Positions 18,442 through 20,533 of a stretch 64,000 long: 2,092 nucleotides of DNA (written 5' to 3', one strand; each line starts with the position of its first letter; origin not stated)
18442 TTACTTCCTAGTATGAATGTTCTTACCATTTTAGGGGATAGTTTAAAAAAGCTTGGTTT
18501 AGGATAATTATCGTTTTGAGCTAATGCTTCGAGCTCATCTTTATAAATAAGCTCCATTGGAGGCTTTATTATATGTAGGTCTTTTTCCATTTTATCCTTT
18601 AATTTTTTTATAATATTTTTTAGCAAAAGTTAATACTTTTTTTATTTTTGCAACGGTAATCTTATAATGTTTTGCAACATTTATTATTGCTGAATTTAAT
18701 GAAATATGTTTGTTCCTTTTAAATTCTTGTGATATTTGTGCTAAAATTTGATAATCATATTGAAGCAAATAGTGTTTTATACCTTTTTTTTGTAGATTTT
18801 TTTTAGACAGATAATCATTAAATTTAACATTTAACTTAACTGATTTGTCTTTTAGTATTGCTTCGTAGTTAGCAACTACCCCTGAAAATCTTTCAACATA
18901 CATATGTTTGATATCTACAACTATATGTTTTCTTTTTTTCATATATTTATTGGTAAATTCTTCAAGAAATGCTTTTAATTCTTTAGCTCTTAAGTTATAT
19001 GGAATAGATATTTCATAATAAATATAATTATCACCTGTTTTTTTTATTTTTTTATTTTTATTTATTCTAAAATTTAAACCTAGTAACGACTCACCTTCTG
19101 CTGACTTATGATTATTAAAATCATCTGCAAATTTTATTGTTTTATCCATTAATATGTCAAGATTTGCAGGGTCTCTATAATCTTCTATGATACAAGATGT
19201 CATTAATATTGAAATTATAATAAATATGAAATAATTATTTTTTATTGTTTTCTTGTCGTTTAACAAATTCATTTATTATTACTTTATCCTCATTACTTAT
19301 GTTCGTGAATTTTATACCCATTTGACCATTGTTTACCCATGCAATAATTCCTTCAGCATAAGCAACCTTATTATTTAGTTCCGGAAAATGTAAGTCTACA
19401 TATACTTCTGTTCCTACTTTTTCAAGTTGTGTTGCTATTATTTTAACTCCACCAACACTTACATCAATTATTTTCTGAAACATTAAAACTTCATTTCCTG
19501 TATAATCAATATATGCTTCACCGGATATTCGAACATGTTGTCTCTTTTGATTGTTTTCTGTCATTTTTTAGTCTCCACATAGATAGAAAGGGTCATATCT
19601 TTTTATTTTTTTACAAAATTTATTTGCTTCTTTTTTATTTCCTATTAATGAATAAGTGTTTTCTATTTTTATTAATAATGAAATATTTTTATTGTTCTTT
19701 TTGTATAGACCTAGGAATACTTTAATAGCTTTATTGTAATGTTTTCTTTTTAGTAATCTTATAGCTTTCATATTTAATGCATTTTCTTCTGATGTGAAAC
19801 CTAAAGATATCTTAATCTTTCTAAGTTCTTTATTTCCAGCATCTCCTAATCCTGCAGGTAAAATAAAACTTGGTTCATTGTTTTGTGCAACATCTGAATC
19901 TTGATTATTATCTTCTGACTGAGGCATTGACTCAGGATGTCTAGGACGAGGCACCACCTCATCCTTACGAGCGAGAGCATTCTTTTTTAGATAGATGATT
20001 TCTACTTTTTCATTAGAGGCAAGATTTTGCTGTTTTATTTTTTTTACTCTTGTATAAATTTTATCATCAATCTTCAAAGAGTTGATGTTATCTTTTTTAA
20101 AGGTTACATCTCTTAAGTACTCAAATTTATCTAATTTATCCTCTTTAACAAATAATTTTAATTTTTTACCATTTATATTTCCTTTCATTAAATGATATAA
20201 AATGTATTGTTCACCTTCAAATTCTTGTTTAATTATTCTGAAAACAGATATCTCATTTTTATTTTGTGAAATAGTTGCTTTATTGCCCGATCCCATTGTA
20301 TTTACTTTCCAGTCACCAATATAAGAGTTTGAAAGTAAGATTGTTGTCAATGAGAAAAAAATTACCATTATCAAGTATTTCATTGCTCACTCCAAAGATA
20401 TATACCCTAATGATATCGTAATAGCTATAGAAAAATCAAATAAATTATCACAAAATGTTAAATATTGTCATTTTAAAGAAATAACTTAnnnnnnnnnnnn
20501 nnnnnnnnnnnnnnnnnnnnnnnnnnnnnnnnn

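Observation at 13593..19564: Overlapping operon of PilZ, lipoprotein, MoxR-like AAA ATPase, 1032-aa ankyrin lipoprotein and GNAT: a candidate c-di-GMP-gated chaperone/scaffold system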

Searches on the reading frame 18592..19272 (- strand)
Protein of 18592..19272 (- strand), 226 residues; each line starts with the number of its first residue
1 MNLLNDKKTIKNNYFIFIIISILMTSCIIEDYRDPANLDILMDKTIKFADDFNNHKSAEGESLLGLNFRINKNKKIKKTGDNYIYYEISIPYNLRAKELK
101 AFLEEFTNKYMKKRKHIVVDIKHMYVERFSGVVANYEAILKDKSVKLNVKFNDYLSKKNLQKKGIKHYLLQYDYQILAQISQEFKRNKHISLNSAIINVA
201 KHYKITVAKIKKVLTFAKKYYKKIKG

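Call 3: search_protein_families(library=pfam, proteins=[window:18592-19272:-], max_evalue=0.01)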
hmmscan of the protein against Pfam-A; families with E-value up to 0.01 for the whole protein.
window:18592-19272:- (226 aa): 0 families

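Call 4: search_protein_families(library=ncbifam, proteins=[window:18592-19272:-], max_evalue=0.01)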
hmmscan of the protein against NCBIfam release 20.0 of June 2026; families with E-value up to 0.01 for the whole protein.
window:18592-19272:- (226 aa): 0 families
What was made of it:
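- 18592..19272 (-): Gene 3: a 226-aa lipoprotein of a very small family with no known domain. It overlaps PilZ by 38 nt. No Pfam or NCBIfam hit (calls 3, 4).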

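Call 22: find_homologous_proteins(query=A1, max_evalue=0.001)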
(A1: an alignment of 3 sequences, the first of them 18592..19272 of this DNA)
Query A1 (3 sequences) (226 aa, profile of the alignment): 6 proteins with E <= 0.001 among 6627 candidates.
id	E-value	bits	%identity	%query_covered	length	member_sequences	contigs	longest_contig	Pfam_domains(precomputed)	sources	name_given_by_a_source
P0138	2.6e-118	412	62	100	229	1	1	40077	-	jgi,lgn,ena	-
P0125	3.6e-117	408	100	100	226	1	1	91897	-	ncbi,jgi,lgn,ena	-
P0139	3.3e-112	392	48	99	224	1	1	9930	-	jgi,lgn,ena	-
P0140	2.3e-105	369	85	99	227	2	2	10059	-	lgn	-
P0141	1.5e-102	360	80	99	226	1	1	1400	-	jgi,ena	-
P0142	2.8e-99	349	65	98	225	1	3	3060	-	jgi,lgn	jgi:hypothetical protein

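Call 79: search_protein_families(library=padloc, proteins=[window:18592-19272:-], max_evalue=0.001)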
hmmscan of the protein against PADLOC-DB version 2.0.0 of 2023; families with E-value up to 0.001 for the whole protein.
window:18592-19272:- (226 aa): 0 families

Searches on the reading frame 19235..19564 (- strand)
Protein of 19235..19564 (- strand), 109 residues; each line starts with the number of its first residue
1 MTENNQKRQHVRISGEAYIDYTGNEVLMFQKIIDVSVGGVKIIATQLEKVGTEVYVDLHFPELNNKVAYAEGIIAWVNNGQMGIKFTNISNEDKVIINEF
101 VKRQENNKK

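Call 3: search_protein_families(library=pfam, proteins=[window:19235-19564:-], max_evalue=0.01)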
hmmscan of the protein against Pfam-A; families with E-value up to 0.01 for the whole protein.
window:19235-19564:- (109 aa): 1 family
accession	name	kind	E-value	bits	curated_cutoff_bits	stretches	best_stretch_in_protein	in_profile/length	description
PF07238.19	PilZ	-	4.6e-12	46.6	22.5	1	6-102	1-101/102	PilZ domain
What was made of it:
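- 19235..19564 (-): Gene 2: a stand-alone 109-aa PilZ protein, cytoplasmic, predicted to bind c-di-GMP. PF07238 at E = 4.6e-12 (call 3).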

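Call 4: search_protein_families(library=ncbifam, proteins=[window:19235-19564:-], max_evalue=0.01)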
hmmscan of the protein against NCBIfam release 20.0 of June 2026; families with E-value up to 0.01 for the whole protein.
window:19235-19564:- (109 aa): 2 families
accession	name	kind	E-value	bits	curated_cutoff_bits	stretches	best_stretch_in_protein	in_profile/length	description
TIGR02266.1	gmx_TIGR02266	paralog_domain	1.7e-09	37.7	68.7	1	16-101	5-95/96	TIGR02266 family protein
NF033693.0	AAC_6p_Ie_fam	exception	0.0058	16.8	340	1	17-107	49-130/179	AAC(6')-Ie family aminoglycoside N-acetyltransferase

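Call 79: search_protein_families(library=padloc, proteins=[window:19235-19564:-], max_evalue=0.001)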
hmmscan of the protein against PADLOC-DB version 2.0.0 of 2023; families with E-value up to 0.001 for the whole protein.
window:19235-19564:- (109 aa): 0 families

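Call 80: search_solved_structures(query=window:19235-19564:-, max_evalue=1, show_alignments=2)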
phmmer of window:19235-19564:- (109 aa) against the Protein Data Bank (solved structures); distinct sequences matched with E-value up to 1: 2.
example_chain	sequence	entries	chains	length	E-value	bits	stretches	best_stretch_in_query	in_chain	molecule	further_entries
1l9a_A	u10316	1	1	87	0.27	14.9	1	5-35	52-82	SIGNAL RECOGNITION PARTICLE 19 KDA PROTEIN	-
4gr2_A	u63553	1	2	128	0.29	14.8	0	38-102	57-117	AtRbcX1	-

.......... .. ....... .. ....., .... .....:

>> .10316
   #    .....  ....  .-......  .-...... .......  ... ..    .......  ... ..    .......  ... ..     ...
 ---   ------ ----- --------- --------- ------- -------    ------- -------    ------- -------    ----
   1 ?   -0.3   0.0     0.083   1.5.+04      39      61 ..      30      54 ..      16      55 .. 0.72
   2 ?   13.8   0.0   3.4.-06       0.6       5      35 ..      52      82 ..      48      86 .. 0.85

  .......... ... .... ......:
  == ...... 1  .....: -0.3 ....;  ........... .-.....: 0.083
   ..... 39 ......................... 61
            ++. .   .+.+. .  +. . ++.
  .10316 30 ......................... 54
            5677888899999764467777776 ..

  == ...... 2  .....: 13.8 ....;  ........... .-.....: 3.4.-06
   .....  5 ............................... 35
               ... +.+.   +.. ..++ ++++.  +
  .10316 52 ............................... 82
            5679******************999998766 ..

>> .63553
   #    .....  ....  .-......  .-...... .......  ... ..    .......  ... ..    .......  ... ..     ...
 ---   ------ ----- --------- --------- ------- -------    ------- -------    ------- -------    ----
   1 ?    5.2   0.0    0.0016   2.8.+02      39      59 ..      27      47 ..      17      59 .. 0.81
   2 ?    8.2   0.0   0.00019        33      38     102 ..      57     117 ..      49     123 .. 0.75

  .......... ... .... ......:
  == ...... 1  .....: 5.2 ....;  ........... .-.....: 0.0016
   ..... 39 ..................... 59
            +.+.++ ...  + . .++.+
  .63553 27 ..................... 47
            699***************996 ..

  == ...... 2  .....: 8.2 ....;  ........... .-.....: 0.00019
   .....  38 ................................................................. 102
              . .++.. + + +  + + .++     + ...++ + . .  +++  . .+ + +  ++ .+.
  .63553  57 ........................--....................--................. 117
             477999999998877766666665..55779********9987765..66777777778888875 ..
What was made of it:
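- Closest known: YcgR-type stand-alone PilZ effectors under FliA control. Different: No sequence relative was found in the PDB (call 80).
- Tried and rejected: The PDB sequence search with PilZ found no close solved relative (call 80).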

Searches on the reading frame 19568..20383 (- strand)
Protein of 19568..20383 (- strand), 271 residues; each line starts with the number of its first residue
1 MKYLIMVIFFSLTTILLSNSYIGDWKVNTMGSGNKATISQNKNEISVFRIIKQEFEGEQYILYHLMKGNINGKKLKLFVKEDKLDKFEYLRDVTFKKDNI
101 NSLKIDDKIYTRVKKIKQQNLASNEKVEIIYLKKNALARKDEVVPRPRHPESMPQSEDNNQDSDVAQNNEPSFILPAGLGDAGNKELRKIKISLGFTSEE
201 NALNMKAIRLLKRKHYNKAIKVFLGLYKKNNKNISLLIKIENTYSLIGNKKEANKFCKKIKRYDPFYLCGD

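Call 3: search_protein_families(library=pfam, proteins=[window:19568-20383:-], max_evalue=0.01)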
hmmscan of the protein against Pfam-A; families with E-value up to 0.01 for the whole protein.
window:19568-20383:- (271 aa): 0 families

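Call 4: search_protein_families(library=ncbifam, proteins=[window:19568-20383:-], max_evalue=0.01)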
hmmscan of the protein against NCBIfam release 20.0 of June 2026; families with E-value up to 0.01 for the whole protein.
window:19568-20383:- (271 aa): 0 families

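Call 32: find_homologous_proteins(query=A2, max_evalue=0.001)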
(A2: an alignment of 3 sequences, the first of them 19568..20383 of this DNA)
Query A2 (3 sequences) (271 aa, profile of the alignment): 11 proteins with E <= 0.001 among 8000 candidates.
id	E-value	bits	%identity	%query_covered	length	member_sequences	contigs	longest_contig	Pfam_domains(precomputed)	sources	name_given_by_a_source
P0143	9.5e-142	489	100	100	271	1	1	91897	-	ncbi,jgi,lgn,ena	-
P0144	4.6e-136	471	69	100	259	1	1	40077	-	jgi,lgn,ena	-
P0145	4.9e-131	454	52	100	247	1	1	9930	PF07719.24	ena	-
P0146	1.4e-128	446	81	100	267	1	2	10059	-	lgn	-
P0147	5.1e-124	431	76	100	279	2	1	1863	-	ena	-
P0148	1.1e-104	368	55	100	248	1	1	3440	-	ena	-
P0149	2.2e-92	328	55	100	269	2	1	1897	-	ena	-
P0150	2.3e-92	327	55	100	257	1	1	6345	-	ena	-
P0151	3.7e-82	294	48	100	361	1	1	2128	PF07238.20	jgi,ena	-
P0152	9.3e-62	227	55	76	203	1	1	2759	-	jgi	jgi:tetratricopeptide (TPR) repeat protein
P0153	1.2e-57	214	73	54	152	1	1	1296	-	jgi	jgi:hypothetical protein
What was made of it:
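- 19568..20383 (-): Gene 1: a 271-aa secreted protein. It has a signal peptide, an eight-strand lipocalin-like barrel, a disordered linker, two C-terminal TPRs and two invariant C-terminal Cys residues. Only 11 homologues appear in 5.8 billion proteins (call 32).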

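Call 34: find_encoding_contigs(protein=P0151, flank=5000, max_places=3)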
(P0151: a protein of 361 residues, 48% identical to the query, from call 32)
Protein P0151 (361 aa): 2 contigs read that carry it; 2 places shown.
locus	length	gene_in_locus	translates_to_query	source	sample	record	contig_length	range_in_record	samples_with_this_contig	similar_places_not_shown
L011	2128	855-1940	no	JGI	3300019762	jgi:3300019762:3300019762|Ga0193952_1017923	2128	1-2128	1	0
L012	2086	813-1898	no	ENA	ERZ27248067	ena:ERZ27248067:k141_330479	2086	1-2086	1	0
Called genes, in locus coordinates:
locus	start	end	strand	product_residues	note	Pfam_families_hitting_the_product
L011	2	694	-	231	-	?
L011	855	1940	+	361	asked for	PF07238:PilZ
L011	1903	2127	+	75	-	?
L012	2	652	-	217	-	?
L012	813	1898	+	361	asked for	PF07238:PilZ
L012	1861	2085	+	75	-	?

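Call 60: predict_structure(alignment_id=A4)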
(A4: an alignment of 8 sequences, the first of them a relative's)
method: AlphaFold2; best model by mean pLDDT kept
length: 271 residues; sequences in the alignment: 8
mean_pLDDT: 66.2   pTM: 0.37
mean pLDDT of the five models: 66.2, 65.1, 64.3, 63.4, 61.7
residues with pLDDT >= 90: 16; 70-90: 137; 50-70: 34; < 50: 84
segments of 3 or more residues with pLDDT < 50: 30-32, 116-149, 151-194
pLDDT, mean of each block of 10 residues (from residue 1): 69 58 76 69 81 66 83 84 74 86 86 57 34 36 39 34 37 38 44 57 75 84 87 81 88 91 76 50
secondary structure, 60 per line:
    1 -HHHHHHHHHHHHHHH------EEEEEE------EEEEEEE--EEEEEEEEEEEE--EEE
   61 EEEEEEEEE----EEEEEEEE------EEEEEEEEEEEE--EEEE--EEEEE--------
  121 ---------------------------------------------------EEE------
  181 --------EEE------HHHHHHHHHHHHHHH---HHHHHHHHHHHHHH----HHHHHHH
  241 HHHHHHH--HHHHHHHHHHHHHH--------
elements in order: H2-16 E23-28 E35-41 E44-55 E58-69 E74-81 E88-99 E102-105 E108-112 E172-174 E189-191 H198-212 H216-229 H234-247 H250-263
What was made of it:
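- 19568..20383 (-): The AF2 model has mean pLDDT 66, with the barrel and TPR regions at 70-90 (call 60).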

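Call 64: fold_search(model_id=the predicted structure, library=pdb)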
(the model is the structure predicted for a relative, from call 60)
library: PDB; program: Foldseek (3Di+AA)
matches with E <= 10: 1217; with E <= 0.001: 0
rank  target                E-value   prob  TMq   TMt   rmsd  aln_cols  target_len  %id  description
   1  5fzq_B                2.7e-02  1.00  0.24  0.60   1.5        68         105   25  Designed TPR Protein M4N (released 2016-10-12)
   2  7obi_B                2.9e-02  1.00  0.23  0.46   1.4        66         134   26  Consensus tetratricopeptide repeat protein type RV4 (released 2022-02-23)
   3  2avp                  2.9e-02  1.00  0.23  0.84   1.7        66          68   20  Crystal structure of an 8 repeat consensus TPR superhelix (released 2005-09-13)
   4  3kd7_C                3.1e-02  1.00  0.23  0.59   1.6        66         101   23  Designed TPR module (CTPR390) in complex with its peptide-ligand (Hsp90 peptide) (released 2010-02-02)
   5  2vyi_B                3.4e-02  1.00  0.24  0.51   1.9        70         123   21  Crystal Structure of the TPR domain of Human SGT (released 2008-08-12)
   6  3sz7                  3.6e-02  1.00  0.24  0.42   1.6        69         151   25  Crystal structure of the Sgt2 TPR domain from Aspergillus fumigatus (released 2011-08-10)
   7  2vyi_A                3.6e-02  1.00  0.24  0.49   1.9        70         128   21  Crystal Structure of the TPR domain of Human SGT (released 2008-08-12)
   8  7obi_A                3.8e-02  1.00  0.23  0.46   1.2        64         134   26  Consensus tetratricopeptide repeat protein type RV4 (released 2022-02-23)
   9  5fzq_A                3.8e-02  1.00  0.23  0.56   1.7        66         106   26  Designed TPR Protein M4N (released 2016-10-12)
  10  1na3_A                4.0e-02  1.00  0.24  0.70   1.9        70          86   20  Design of Stable alpha-Helical Arrays from an Idealized TPR Motif (released 2003-06-03)
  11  5fzr_A                4.0e-02  1.00  0.23  0.55   1.7        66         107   26  Designed TPR Protein M4N delta C (CF I) (released 2016-10-12)
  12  1lke                  4.0e-02  0.99  0.23  0.37   4.9       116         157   11  ENGINEERED LIPOCALIN DIGA16 IN COMPLEX WITH DIGOXIGENIN (released 2003-06-17)
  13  8ump_A                4.2e-02  1.00  0.24  0.52   1.6        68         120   19  T33-ml35 - Designed Tetrahedral Protein Cage Using Machine Learning Algorithms (released 2023-11-15)
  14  5mgx_G                4.5e-02  1.00  0.24  0.24   1.8        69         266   22  The structure of FKBP38 in complex with the MEEVD tetratricopeptide binding-motif of Hsp90 (released 2017-03-22)
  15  4j8e_B                4.7e-02  1.00  0.24  0.53  10.7        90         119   22  Middle domain of Hsc70-interacting protein, crystal form I (released 2013-07-03)
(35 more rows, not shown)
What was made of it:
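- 19568..20383 (-): Foldseek matches TPR proteins at rmsd about 1.5 Å and lipocalins weakly (call 64).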

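Call 71: search_protein_families(library=pfam, proteins=[L011:2-694:-], max_evalue=0.001)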
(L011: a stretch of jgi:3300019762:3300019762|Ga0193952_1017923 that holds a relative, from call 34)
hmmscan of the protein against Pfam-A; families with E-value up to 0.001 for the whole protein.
L011:2-694:- (231 aa): 0 families

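Call 79: search_protein_families(library=padloc, proteins=[window:19568-20383:-], max_evalue=0.001)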
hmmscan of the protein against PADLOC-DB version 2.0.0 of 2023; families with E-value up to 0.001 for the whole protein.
window:19568-20383:- (271 aa): 0 families
